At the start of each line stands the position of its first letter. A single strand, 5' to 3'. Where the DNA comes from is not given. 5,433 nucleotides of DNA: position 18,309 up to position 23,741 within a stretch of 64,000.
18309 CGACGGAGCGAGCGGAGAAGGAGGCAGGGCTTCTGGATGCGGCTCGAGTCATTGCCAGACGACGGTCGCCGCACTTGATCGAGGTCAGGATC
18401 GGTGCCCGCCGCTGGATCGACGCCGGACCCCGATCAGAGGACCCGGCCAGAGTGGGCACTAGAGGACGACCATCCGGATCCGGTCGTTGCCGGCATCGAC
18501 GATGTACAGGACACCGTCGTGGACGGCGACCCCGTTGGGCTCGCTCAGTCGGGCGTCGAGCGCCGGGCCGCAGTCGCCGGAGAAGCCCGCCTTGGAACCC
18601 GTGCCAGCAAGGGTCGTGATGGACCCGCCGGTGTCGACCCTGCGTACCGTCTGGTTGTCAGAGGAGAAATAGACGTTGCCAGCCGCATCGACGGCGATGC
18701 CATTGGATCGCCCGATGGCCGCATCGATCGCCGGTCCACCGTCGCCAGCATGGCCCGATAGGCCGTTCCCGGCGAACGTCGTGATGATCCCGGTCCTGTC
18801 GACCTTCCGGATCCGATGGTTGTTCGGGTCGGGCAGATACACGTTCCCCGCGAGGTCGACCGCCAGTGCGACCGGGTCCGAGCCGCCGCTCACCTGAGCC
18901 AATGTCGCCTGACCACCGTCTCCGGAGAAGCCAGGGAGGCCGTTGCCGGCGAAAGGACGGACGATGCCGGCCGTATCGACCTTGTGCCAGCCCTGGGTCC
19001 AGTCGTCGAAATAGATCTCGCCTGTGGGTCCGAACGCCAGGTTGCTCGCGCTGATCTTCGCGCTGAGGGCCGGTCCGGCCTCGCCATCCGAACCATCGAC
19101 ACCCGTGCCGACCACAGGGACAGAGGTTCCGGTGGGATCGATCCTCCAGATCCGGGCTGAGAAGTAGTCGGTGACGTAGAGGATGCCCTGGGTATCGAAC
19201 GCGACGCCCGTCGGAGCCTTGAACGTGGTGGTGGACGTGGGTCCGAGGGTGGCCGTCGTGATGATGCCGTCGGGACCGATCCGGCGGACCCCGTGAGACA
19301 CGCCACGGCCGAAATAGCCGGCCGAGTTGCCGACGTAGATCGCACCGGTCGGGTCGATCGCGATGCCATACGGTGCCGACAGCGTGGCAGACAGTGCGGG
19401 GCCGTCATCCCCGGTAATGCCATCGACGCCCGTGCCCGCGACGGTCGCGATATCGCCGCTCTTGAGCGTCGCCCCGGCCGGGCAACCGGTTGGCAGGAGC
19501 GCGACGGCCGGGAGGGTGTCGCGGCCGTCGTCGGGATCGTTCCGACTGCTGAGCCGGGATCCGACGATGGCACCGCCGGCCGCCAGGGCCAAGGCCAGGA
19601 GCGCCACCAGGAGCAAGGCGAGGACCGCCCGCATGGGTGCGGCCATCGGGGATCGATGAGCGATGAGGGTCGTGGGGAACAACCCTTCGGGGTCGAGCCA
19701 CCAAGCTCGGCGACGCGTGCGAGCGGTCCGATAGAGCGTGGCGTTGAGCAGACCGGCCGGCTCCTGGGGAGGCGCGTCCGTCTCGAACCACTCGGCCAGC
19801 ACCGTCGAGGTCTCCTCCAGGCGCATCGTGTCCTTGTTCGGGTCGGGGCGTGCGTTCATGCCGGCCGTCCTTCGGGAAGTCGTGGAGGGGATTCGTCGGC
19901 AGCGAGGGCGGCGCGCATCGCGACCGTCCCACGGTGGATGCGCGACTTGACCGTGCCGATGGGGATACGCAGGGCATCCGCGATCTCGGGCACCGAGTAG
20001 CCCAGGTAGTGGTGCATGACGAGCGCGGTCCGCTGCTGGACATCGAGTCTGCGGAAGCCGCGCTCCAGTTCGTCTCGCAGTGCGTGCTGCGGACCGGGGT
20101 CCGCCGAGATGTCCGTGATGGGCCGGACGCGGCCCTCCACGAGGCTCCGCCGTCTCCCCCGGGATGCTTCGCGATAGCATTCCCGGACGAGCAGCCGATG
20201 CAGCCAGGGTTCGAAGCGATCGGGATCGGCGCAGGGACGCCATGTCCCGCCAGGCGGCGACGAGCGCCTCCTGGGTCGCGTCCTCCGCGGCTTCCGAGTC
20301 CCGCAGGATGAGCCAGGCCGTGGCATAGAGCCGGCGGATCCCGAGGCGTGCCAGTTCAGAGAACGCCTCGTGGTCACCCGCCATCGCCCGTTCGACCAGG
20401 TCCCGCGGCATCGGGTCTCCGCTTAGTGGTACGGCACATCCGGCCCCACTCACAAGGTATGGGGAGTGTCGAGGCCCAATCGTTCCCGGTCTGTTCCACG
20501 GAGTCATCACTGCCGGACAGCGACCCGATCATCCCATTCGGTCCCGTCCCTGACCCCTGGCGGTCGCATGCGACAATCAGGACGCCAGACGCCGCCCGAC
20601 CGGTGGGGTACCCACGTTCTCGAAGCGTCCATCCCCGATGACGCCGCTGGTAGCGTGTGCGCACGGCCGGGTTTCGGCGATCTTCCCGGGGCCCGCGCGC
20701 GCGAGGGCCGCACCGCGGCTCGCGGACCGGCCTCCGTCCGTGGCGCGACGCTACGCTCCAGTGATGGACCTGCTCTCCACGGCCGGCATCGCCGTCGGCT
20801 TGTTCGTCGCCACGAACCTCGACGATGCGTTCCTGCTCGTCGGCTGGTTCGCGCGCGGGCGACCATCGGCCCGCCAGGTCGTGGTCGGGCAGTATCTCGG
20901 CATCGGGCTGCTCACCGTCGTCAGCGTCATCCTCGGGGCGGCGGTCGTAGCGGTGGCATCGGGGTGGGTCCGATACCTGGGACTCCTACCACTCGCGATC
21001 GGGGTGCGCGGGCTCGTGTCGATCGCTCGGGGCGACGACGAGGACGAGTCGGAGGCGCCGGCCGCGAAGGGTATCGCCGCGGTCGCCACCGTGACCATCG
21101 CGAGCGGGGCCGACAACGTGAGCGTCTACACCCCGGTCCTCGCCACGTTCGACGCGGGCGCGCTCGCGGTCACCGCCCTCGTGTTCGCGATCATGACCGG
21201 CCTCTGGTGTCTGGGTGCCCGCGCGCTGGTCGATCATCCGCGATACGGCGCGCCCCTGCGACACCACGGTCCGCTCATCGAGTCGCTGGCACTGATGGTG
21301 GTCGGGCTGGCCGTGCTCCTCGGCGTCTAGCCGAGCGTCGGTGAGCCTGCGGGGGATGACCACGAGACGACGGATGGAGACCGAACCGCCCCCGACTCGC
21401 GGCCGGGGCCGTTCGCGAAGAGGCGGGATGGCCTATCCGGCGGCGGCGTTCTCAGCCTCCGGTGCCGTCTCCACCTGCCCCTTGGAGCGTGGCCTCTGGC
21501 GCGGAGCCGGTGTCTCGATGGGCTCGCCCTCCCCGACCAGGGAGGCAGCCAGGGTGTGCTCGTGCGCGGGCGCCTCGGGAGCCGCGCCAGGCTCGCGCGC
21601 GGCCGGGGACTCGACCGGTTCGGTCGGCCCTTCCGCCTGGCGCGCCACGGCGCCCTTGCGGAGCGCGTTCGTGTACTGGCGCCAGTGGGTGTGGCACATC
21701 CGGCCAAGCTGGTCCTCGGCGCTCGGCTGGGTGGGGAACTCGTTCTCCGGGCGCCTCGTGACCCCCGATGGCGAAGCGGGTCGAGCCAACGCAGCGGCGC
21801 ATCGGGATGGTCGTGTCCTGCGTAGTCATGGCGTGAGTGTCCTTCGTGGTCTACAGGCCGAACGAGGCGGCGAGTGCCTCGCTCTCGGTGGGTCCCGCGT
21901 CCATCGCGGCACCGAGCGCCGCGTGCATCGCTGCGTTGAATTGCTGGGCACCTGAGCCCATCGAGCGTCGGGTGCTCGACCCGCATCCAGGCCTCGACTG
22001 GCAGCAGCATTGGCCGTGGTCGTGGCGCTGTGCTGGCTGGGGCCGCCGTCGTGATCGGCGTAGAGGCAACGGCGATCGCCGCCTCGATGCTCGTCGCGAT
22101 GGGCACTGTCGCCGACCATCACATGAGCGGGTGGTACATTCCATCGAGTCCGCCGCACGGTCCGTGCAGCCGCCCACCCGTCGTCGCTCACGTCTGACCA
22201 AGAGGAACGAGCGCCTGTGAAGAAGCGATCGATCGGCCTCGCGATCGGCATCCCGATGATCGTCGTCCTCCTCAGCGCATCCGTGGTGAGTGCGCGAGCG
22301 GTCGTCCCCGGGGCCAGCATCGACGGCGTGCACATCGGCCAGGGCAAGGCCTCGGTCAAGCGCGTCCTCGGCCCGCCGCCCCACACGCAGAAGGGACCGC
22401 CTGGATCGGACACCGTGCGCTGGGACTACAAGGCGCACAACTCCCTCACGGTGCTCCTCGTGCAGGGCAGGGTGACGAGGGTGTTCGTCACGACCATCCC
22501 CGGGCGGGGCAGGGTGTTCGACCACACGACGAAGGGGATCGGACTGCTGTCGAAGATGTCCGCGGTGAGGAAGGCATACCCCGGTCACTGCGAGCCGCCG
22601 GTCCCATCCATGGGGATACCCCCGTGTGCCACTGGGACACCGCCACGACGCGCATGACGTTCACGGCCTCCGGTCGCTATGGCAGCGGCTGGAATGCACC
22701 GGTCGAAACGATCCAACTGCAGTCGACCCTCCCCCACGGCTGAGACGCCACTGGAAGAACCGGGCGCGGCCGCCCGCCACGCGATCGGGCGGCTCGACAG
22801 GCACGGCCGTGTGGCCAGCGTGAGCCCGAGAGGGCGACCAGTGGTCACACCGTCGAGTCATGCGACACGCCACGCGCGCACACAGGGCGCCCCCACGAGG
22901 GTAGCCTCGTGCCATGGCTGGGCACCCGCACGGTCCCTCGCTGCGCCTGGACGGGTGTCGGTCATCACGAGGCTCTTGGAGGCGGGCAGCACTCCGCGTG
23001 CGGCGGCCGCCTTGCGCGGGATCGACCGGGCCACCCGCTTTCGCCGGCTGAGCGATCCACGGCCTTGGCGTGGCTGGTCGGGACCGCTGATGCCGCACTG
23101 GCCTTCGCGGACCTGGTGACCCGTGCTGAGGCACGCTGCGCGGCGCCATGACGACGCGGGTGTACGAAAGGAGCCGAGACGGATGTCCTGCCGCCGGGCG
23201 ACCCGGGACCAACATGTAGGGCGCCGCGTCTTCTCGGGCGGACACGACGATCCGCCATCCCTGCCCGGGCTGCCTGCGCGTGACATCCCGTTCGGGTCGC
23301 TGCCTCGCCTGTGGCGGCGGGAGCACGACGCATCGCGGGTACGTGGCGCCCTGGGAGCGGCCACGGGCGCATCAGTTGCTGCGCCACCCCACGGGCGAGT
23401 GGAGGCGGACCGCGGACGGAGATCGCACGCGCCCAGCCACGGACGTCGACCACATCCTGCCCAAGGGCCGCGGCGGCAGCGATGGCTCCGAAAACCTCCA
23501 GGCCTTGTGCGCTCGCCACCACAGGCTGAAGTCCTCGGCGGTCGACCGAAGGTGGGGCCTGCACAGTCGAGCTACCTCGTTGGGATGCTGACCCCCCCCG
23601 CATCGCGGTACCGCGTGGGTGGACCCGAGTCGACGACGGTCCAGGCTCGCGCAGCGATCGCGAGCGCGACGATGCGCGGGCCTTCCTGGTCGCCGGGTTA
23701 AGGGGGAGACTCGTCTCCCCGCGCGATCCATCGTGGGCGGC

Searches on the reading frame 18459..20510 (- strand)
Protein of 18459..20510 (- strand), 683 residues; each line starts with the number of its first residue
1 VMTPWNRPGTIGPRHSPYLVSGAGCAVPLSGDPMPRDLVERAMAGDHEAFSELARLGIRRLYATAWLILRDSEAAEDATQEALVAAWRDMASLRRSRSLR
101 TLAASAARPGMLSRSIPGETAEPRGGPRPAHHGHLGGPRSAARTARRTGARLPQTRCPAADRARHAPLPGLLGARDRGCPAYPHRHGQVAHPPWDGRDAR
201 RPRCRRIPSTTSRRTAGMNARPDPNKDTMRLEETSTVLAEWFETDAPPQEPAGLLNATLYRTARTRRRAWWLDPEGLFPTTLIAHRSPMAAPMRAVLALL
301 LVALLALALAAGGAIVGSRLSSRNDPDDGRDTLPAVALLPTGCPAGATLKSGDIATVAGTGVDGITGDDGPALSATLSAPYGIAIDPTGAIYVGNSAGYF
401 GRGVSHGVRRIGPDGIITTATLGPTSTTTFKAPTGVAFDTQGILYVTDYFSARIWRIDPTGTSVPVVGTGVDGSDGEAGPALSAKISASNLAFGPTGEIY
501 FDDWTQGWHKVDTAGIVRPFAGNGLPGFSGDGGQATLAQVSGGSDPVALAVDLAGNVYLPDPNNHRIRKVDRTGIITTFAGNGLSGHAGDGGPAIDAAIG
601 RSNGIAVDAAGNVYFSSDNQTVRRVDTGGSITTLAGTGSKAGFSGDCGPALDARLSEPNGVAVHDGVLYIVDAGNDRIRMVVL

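Call 39: search_protein_families(library=pfam, proteins=[window:18459-20510:-], max_evalue=0.001)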
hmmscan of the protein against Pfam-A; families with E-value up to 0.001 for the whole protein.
window:18459-20510:- (683 aa): 5 families
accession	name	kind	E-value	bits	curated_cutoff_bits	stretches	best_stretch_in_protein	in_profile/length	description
PF25021.1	TEN_NHL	-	5.3e-25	88.6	27.1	2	586-638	128-179/357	Teneurin NHL domain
PF01436.27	NHL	-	5.5e-11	42.4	20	0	432-455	3-26/28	NHL repeat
PF04542.20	Sigma70_r2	-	1.9e-06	28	24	1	59-108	7-58/71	Sigma-70 region 2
PF06739.17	SBBP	-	2.8e-05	24.4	20.5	0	602-614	15-27/38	Beta-propeller repeat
PF24684.1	Vgb_lyase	-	3.6e-05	23.1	50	0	404-461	158-211/290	Virginiamycin B lyase family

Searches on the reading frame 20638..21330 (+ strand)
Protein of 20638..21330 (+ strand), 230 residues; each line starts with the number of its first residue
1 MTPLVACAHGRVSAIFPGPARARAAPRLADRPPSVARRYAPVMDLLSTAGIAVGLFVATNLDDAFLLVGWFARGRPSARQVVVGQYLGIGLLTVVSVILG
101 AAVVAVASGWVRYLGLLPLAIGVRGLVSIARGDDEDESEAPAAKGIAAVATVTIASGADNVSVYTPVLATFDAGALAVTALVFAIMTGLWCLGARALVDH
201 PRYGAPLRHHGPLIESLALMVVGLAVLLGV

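Call 39: search_protein_families(library=pfam, proteins=[window:20638-21330:+], max_evalue=0.001)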
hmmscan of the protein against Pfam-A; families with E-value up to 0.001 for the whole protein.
window:20638-21330:+ (230 aa): 1 family
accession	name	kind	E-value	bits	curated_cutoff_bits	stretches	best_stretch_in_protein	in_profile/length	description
PF03596.19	Cad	-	2.4e-21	77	26.2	1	57-228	2-181/192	Cadmium resistance transporter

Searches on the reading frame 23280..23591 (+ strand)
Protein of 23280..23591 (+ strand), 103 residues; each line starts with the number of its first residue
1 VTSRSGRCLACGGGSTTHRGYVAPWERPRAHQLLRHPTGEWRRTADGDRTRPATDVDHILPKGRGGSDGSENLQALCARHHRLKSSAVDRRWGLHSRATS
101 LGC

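Call 39: search_protein_families(library=pfam, proteins=[window:23280-23591:+], max_evalue=0.001)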
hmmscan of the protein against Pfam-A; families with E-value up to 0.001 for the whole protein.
window:23280-23591:+ (103 aa): 2 families
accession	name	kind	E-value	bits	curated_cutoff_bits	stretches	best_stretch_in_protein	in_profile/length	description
PF01844.29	HNH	-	1.6e-06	28.6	21.4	1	52-85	12-45/47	HNH endonuclease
PF14279.12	HNH_5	-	3.2e-05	24.2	27.5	1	55-92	14-51/56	HNH endonuclease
